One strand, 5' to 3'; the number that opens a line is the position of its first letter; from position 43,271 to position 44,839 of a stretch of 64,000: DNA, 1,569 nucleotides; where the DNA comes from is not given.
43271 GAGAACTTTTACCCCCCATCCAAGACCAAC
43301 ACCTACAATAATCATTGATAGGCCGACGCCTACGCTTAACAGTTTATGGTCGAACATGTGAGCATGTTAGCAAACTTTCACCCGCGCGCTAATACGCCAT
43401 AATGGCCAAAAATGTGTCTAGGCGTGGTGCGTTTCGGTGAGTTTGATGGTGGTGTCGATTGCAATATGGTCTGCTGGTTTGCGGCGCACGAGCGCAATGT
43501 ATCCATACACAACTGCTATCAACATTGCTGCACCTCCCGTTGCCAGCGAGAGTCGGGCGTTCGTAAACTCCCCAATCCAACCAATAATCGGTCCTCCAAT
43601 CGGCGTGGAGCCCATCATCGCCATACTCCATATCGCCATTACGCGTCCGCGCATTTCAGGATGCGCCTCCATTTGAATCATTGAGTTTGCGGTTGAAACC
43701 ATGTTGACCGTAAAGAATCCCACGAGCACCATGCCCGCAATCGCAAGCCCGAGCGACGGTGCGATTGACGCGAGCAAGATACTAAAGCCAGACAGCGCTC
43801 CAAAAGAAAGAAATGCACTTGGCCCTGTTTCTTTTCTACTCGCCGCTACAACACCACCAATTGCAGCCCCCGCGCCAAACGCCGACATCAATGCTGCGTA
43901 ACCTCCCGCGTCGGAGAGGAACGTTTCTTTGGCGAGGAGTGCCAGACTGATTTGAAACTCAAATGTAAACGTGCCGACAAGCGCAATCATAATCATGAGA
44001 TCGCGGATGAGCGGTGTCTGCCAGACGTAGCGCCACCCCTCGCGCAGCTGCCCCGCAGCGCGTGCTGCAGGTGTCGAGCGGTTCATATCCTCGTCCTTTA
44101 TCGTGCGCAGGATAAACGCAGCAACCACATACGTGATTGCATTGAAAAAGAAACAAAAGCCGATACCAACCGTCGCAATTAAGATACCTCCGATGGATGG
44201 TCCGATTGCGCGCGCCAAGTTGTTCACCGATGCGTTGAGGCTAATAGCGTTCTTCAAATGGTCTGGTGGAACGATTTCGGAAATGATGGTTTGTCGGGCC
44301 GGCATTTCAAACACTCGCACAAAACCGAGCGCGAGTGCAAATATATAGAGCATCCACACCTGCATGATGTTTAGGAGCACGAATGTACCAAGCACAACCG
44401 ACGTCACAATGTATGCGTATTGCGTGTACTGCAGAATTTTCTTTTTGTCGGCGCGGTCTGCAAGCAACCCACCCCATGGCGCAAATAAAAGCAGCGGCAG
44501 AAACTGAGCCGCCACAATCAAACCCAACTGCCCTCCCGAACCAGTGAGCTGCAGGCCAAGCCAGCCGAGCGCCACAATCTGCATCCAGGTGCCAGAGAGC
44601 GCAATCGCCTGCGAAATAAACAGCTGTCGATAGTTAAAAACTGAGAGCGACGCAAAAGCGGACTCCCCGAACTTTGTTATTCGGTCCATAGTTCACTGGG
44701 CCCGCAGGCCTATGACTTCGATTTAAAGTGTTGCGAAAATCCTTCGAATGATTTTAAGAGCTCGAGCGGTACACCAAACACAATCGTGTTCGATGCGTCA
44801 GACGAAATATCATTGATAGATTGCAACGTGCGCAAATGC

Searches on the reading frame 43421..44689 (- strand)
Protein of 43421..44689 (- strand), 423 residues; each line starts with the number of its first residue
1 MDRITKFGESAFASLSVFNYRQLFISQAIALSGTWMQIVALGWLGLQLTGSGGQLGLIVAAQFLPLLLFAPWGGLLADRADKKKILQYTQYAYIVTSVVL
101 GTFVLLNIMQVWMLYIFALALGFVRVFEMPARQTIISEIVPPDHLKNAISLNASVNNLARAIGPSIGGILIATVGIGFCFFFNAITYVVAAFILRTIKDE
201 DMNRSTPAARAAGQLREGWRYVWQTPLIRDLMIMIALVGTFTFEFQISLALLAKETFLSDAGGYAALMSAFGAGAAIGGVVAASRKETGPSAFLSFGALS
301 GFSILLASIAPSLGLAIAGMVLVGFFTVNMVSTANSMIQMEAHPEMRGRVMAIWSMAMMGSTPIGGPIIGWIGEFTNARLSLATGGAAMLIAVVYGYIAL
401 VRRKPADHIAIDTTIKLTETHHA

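Call 55: search_protein_families(library=pfam, proteins=[window:43421-44689:-], max_evalue=0.00001)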
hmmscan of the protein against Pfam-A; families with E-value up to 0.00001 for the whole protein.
window:43421-44689:- (423 aa): 2 families
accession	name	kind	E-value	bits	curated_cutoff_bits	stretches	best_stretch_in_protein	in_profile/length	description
PF05977.19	MFS_3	-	9.5e-56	189.7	27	1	10-408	2-403/524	Transmembrane secretion effector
PF07690.21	MFS_1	-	2.1e-38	132.6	33.4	2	23-338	1-319/347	Major Facilitator Superfamily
